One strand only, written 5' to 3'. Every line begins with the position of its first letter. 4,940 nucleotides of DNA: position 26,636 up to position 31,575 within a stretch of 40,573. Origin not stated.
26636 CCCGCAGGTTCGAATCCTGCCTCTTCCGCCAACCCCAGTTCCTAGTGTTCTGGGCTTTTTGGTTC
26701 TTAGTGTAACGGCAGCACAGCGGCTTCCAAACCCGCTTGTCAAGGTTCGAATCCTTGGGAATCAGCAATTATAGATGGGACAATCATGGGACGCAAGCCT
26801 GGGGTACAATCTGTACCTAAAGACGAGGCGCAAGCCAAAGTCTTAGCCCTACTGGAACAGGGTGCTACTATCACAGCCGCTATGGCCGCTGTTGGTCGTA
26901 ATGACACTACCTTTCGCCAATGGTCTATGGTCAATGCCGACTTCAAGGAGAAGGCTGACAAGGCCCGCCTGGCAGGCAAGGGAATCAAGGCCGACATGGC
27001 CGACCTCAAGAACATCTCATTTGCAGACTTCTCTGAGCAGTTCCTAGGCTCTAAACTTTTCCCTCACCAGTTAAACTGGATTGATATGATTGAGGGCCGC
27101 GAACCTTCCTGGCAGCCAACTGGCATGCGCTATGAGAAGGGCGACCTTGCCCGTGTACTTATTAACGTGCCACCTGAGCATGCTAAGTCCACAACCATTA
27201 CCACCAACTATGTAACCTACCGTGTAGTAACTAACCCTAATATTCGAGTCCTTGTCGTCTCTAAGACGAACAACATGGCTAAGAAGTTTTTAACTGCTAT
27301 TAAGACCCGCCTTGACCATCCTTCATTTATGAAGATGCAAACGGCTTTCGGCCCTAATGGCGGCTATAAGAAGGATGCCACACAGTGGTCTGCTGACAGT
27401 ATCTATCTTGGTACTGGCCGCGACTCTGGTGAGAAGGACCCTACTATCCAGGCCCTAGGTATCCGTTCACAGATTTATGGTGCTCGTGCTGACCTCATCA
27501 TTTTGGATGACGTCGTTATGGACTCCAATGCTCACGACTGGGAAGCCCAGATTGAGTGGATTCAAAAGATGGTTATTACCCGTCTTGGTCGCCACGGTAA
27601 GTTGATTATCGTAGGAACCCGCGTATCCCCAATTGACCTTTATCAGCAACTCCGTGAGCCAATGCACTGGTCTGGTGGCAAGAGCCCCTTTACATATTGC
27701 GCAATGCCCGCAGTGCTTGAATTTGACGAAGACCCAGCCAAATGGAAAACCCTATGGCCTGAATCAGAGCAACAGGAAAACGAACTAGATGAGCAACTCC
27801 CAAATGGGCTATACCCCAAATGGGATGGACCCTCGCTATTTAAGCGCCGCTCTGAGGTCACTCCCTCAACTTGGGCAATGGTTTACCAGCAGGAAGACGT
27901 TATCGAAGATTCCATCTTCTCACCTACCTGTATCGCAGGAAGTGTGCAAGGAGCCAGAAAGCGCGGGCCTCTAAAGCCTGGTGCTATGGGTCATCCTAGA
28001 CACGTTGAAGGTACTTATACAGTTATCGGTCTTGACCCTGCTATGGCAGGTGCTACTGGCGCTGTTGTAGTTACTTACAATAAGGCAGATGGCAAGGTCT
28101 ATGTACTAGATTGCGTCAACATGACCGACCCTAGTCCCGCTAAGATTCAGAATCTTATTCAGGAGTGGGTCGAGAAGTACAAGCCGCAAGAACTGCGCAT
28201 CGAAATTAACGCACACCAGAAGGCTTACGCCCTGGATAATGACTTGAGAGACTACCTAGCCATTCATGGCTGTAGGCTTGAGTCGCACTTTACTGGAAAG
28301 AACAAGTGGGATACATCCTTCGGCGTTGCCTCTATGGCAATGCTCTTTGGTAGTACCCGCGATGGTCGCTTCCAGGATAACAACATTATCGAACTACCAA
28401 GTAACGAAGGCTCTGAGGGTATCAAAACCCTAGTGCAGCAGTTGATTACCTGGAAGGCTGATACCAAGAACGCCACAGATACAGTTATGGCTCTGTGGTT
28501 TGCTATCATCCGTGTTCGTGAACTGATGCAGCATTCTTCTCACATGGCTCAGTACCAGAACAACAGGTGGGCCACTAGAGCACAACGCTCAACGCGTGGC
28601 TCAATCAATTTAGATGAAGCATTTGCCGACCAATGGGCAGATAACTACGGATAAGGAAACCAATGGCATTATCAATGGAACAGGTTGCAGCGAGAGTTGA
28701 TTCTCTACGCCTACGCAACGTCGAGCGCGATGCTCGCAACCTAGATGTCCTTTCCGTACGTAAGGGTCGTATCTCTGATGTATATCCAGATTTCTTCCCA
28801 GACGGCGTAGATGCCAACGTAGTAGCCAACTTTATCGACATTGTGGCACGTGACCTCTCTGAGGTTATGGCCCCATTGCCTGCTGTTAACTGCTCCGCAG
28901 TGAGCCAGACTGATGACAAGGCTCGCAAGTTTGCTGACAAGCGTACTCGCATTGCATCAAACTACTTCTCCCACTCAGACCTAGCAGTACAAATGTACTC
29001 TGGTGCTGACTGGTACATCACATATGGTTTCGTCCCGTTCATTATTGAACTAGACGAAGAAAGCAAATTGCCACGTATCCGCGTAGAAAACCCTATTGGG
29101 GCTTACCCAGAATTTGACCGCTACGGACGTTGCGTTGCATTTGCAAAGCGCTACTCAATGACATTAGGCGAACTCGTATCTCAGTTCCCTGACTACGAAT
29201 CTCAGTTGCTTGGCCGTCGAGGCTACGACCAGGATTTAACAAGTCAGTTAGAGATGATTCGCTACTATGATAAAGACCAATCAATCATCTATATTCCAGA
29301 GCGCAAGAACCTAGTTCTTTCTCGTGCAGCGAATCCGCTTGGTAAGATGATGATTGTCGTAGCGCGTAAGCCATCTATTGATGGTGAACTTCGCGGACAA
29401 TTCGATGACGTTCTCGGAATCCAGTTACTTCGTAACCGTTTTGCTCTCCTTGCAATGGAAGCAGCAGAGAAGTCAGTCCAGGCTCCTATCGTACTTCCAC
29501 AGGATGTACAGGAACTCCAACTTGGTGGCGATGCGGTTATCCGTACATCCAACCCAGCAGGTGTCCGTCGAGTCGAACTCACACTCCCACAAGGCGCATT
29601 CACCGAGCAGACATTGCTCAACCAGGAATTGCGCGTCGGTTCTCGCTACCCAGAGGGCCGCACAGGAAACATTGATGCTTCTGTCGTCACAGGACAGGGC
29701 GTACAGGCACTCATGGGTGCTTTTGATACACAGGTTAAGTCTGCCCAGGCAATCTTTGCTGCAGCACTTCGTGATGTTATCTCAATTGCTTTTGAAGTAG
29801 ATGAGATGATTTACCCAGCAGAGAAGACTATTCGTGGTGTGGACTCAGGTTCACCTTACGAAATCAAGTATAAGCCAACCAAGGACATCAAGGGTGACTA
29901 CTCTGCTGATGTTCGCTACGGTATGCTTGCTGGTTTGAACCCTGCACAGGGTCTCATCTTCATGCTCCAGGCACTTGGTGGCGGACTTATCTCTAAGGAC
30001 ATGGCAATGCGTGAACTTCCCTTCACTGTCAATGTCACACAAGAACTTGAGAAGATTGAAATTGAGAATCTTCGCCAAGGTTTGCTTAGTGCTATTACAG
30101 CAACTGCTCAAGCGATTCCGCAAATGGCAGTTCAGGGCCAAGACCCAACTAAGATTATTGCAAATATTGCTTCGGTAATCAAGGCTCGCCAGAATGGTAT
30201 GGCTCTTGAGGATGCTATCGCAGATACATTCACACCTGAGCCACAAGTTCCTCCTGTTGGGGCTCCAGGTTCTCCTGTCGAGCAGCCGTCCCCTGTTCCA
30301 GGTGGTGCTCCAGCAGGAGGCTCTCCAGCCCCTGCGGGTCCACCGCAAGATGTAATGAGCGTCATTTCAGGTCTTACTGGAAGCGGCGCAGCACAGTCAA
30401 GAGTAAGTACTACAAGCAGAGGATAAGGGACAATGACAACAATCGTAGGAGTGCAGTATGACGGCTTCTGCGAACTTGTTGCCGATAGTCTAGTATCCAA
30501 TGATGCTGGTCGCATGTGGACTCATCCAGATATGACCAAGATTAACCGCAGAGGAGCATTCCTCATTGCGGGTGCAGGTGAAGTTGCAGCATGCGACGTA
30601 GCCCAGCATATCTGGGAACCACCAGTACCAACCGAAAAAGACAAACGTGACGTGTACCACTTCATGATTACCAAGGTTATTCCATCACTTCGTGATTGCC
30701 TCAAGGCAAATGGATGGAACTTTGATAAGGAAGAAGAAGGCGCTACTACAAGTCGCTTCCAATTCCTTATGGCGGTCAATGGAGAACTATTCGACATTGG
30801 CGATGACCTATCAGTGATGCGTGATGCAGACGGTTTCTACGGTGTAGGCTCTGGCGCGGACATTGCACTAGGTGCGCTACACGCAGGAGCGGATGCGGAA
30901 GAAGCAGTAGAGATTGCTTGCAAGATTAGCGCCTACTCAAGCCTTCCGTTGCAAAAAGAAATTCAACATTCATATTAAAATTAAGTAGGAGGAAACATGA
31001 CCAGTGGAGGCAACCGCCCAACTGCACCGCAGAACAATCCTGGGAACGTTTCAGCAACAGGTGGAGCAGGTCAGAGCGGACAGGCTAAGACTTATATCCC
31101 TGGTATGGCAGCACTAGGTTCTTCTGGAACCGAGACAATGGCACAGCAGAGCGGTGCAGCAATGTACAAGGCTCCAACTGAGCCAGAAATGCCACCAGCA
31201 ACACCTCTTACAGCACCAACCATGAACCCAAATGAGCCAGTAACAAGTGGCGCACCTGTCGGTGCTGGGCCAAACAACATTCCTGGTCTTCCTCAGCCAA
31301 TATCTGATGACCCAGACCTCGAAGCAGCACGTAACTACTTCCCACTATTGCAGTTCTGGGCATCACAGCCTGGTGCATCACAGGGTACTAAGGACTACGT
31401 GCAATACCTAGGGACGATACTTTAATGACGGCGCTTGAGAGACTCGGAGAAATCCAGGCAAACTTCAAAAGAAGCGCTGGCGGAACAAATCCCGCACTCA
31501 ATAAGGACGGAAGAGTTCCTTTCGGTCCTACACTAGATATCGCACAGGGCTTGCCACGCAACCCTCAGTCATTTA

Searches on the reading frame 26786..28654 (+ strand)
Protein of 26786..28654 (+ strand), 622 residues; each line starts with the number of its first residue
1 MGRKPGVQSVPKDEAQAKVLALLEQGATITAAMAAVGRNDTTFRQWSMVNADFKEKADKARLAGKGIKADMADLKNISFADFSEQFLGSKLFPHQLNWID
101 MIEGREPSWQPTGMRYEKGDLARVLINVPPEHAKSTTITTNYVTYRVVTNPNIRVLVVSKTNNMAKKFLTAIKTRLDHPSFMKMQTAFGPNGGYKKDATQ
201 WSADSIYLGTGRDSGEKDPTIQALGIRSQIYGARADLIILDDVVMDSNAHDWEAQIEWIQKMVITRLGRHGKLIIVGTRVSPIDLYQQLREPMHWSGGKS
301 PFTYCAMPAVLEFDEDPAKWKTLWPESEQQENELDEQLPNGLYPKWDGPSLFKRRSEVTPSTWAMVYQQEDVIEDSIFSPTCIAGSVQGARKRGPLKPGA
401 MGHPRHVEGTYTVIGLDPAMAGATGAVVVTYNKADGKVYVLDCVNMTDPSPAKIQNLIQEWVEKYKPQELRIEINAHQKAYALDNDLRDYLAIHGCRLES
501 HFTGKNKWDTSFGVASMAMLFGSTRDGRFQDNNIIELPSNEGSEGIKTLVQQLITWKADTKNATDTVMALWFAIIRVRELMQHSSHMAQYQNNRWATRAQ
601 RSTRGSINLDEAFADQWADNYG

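Call 9: search_protein_families(library=phrogs, proteins=[window:26786-28654:+])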
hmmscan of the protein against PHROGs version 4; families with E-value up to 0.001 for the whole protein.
window:26786-28654:+ (622 aa): 4 families
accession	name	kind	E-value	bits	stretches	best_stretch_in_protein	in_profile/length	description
phrog_38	-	head and packaging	1.1e-62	213.8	1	58-618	249-740/760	terminase large subunit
phrog_4758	-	head and packaging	9.9e-20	71.9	1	114-289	50-217/243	terminase large subunit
phrog_17672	-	head and packaging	6.1e-13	49.5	1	125-289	69-227/395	terminase large subunit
phrog_2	-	head and packaging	0.00079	19.3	0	16-583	205-599/807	terminase large subunit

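Call 10: search_protein_families(library=pfam, proteins=[window:26786-28654:+])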
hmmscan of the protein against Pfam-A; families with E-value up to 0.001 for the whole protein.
window:26786-28654:+ (622 aa): 1 family
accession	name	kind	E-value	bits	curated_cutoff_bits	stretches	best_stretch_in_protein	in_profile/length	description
PF17289.8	Terminase_6C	-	3.5e-06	27.5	22.6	1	414-518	1-104/155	Terminase RNaseH-like domain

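Call 15: find_related_loci(query=window:26786-28654:+, collection=viral_contigs, flank=4000)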
Query window:26786-28654:+ (622 aa) in viral_contigs; peptide patterns used: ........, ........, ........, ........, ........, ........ (x = any residue, [..] = any of these).
599 stretches matched a pattern (row limit reached: there are more); 599 encode a relative of the query (tblastn E <= 1e-3); the best 80 are kept; 80 distinct loci.
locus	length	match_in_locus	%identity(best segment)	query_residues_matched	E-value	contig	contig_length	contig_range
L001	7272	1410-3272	79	2-622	0e+0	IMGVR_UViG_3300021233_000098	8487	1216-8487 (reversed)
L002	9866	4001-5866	79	1-622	0e+0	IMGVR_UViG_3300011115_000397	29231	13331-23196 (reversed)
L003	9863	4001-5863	79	2-622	0e+0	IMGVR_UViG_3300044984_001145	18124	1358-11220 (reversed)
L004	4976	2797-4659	79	2-622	0e+0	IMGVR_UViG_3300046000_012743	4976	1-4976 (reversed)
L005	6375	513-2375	79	2-622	0e+0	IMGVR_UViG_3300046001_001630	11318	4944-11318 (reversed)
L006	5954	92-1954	79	1-621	0e+0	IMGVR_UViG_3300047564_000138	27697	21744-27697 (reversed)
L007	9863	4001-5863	79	2-622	0e+0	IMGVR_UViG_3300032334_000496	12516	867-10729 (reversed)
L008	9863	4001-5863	79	2-622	0e+0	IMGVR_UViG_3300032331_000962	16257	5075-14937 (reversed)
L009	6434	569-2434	79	1-622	0e+0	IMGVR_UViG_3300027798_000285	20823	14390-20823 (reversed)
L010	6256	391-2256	78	1-622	0e+0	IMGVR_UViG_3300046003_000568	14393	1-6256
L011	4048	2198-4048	79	2-618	0e+0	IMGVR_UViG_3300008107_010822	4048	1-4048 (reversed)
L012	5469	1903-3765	79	1-621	0e+0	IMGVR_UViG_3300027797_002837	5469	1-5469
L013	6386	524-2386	79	2-622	0e+0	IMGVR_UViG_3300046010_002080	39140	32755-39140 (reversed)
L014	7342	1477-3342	78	1-622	0e+0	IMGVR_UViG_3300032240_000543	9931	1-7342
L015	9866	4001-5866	78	1-622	0e+0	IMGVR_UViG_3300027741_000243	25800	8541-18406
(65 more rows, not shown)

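Call 22: search_dna_similar(query=window:26786-28654:+, collection=phages, mode=protein, max_rows=25)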
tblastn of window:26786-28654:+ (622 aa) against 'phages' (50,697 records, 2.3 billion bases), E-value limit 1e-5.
Records with a match: 75; places in all: 75; records where one place covers at least 80% of the query: 31.
Best place of each record, by identity: 60-80% 2; <60% 73.
By first word of the organism name: Streptomyces 29; Bacillus 7; Lentibacter 5; Natrialba 4; Synechococcus 3; Roseobacter 3; Caudovirales 2; Caudoviricetes 2; Planktothrix 2; Halobacterium 2; and 13 more.
By host as written in the record: - 10; Streptomyces griseus ATCC 10137 10; Streptomyces scabiei RL-34 7; Lentibacter sp. SH36 5; Streptomyces viridochromogenes DSM40736 4; Streptomyces lividans JI 1326 4; Synechococcus sp. 3; Streptomyces lividans HXY6 2; and 24 more.
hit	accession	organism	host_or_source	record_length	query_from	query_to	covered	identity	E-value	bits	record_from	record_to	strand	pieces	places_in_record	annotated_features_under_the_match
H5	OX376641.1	Caudovirales sp. ct2KA10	-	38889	1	618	99%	75.9%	0e+0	951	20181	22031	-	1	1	record has no annotation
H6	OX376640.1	Caudovirales sp. ct2KA10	-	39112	1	618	99%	75.6%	0e+0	949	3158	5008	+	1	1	record has no annotation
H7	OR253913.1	Streptomyces phage Dennebes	Streptomyces mirabilis NRRL B-2400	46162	4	610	98%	42.5%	4e-139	453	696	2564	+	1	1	1: Terminase large subunit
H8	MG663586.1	Streptomyces phage ZooBear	Streptomyces griseus ATCC 10137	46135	20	610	95%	43.5%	1e-141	460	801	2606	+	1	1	terminase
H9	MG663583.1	Streptomyces phage Percastrophe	Streptomyces griseus ATCC 10137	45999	20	610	95%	43.3%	4e-141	459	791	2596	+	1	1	terminase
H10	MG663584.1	Streptomyces phage Romero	Streptomyces griseus ATCC 10137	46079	20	610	95%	43.3%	4e-141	459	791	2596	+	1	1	terminase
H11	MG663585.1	Streptomyces phage ToriToki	Streptomyces griseus ATCC 10137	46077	20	610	95%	43.3%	4e-141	459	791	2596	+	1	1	terminase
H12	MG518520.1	Streptomyces phage Immanuel3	Streptomyces griseus ATCC 10137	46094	20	610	95%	43.3%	4e-141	459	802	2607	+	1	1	terminase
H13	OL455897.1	Streptomyces phage Treat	Streptomyces griseus ATCC 10137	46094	20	610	95%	43.3%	4e-141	459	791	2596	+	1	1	1: terminase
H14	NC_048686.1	Streptomyces phage Immanuel3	Streptomyces griseus ATCC 10137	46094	20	610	95%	43.3%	4e-141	459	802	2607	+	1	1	terminase large subunit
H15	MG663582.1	Streptomyces phage HaugeAnator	Streptomyces griseus ATCC 10137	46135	20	610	95%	43.3%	4e-141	459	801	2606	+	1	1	terminase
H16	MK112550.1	Streptomyces phage Olicious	Streptomyces griseus ATCC 10137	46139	20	610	95%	43.3%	4e-141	459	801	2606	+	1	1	1: terminase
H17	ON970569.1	Streptomyces phage JPandJE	Streptomyces griseus ATCC 10137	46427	20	610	95%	43.3%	4e-141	459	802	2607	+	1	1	1: terminase large subunit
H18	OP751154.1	Streptomyces phage Stella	Streptomyces viridochromogenes DSM40736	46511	20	616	96%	42.7%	1e-138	452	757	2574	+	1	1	2: terminase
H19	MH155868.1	Streptomyces phage FlowerPower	Streptomyces scabiei RL-34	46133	20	610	95%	43.2%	3e-138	451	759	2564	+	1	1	1: terminase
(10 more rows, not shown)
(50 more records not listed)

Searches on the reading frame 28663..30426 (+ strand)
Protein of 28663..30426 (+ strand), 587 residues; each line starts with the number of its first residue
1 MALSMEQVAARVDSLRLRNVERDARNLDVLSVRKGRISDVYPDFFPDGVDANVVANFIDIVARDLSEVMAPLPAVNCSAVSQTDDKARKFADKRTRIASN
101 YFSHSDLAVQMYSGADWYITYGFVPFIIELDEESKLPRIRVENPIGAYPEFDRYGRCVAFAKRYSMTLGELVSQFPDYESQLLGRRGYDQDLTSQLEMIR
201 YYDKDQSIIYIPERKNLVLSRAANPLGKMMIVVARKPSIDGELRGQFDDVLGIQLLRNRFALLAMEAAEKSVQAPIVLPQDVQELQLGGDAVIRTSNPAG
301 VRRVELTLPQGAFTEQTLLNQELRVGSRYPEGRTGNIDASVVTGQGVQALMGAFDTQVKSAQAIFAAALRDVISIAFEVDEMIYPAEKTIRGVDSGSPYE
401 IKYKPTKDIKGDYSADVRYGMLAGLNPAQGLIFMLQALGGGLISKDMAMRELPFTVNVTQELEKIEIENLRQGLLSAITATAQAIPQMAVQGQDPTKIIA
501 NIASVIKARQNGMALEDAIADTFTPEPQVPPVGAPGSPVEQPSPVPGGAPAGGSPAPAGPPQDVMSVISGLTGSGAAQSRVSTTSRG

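Call 9: search_protein_families(library=phrogs, proteins=[window:28663-30426:+])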
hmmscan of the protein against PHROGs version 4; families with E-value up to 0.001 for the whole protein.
window:28663-30426:+ (587 aa): 3 families
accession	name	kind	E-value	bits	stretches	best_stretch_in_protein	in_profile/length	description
phrog_104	-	head and packaging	1e-26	94.7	1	3-582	35-543/550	portal protein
phrog_332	-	connector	2.1e-08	34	1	66-303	96-345/560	head-tail adaptor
phrog_64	-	head and packaging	0.00072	19.1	0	339-472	387-498/547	portal protein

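Call 10: search_protein_families(library=pfam, proteins=[window:28663-30426:+])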
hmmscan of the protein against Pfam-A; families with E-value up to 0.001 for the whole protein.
window:28663-30426:+ (587 aa): 1 family
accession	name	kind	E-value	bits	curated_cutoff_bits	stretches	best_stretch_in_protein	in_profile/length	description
PF05133.19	SPP1_portal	-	9e-05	22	25.5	0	340-469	305-410/416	Phage portal protein, SPP1 Gp6-like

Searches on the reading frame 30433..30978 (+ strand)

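Call 9: search_protein_families(library=phrogs, proteins=[window:30433-30978:+])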
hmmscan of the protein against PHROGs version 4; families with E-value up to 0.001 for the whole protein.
window:30433-30978:+ (181 aa): 1 family
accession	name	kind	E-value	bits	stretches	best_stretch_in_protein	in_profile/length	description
phrog_1040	-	other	2.7e-29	103.6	1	1-177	14-155/277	peptidase HslV family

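Call 10: search_protein_families(library=pfam, proteins=[window:30433-30978:+])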
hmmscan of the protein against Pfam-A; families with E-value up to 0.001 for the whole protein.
window:30433-30978:+ (181 aa): 0 families

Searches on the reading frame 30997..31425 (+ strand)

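Call 9: search_protein_families(library=phrogs, proteins=[window:30997-31425:+])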
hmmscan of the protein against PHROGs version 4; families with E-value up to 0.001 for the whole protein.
window:30997-31425:+ (142 aa): 1 family
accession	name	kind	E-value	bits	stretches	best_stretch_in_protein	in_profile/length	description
phrog_8200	-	unknown function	3.4e-16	60.8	1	19-138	13-136/140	-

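Call 10: search_protein_families(library=pfam, proteins=[window:30997-31425:+])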
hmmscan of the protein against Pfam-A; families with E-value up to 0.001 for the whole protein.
window:30997-31425:+ (142 aa): 0 families
